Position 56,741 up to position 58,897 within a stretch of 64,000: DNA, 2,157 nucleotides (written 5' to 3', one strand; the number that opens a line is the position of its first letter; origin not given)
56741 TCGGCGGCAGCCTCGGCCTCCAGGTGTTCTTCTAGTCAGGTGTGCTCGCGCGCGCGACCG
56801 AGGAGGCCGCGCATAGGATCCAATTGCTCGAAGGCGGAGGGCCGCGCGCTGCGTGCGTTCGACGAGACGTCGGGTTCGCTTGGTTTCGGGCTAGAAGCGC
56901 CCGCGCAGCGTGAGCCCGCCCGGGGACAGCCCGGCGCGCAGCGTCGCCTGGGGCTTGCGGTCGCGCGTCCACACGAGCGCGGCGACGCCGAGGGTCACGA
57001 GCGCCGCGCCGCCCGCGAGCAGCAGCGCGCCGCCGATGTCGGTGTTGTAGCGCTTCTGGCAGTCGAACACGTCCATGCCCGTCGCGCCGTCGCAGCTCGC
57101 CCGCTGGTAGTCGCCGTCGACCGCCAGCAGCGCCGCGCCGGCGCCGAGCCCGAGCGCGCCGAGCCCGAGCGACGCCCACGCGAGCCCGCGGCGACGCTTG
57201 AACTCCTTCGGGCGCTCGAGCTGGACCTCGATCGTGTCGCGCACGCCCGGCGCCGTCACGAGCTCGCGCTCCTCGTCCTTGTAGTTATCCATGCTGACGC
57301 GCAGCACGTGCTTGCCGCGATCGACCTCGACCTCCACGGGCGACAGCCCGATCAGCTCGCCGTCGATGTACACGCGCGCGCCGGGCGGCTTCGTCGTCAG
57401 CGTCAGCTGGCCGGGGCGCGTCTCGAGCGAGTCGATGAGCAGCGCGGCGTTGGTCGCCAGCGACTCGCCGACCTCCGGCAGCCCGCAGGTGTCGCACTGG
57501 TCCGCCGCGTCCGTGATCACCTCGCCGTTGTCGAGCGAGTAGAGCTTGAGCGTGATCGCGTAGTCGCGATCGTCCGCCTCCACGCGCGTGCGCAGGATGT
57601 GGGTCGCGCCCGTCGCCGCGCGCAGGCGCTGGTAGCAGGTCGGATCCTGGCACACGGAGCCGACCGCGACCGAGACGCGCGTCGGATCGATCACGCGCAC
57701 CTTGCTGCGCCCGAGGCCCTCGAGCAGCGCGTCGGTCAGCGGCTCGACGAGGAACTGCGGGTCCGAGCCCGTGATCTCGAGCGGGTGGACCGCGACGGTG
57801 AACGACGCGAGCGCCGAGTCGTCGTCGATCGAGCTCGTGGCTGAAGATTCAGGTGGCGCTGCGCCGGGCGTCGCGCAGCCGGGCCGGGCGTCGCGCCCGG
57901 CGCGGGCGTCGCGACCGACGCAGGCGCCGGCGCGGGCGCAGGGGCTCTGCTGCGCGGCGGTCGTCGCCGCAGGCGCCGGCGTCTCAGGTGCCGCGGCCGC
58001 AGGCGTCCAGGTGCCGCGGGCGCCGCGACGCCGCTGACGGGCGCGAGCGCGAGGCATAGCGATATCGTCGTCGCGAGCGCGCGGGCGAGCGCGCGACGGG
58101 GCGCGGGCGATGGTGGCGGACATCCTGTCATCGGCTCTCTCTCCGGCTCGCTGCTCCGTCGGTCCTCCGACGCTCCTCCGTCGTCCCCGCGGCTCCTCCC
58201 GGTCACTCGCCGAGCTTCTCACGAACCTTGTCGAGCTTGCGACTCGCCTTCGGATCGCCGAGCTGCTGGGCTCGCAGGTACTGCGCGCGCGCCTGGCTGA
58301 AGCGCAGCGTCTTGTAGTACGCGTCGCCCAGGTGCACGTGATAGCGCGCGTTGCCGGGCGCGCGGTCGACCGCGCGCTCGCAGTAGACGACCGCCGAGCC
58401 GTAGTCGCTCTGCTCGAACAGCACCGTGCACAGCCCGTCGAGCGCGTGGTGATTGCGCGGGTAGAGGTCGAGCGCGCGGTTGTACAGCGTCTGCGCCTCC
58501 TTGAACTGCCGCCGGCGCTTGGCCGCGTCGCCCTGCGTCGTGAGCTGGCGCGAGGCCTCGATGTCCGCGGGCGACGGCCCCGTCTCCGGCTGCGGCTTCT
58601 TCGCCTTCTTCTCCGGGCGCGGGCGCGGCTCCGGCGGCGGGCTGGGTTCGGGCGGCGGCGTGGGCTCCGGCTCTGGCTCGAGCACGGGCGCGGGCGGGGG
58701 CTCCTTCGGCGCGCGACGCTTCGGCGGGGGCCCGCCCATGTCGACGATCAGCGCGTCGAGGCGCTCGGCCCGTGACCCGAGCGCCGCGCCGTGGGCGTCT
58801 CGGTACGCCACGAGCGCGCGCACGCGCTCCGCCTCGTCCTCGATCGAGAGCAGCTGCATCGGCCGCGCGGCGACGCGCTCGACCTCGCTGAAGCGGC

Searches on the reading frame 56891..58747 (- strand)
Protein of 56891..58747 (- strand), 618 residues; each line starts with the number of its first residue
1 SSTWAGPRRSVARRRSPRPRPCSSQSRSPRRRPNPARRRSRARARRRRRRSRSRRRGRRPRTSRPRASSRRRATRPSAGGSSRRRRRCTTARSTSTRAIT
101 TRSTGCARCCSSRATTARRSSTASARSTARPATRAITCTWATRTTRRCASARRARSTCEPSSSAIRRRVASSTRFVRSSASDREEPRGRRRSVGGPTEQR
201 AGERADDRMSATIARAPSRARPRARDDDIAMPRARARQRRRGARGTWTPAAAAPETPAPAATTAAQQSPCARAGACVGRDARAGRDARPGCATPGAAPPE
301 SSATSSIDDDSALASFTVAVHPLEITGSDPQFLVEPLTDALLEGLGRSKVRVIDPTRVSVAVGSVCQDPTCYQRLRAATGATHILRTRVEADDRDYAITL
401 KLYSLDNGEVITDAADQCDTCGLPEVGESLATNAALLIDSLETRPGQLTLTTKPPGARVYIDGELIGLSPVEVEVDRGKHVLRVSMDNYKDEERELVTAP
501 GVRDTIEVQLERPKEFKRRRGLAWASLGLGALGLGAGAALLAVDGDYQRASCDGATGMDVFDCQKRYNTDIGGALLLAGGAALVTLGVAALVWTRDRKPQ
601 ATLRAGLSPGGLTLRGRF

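Call 54: search_protein_families(library=pfam, proteins=[window:56891-58747:-], max_evalue=0.00001)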
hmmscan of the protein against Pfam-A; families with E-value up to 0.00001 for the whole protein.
window:56891-58747:- (618 aa): 1 family
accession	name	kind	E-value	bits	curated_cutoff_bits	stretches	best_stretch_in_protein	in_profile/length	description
PF08308.17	PEGA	-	1.1e-12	48.1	20.8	1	446-495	2-52/71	PEGA domain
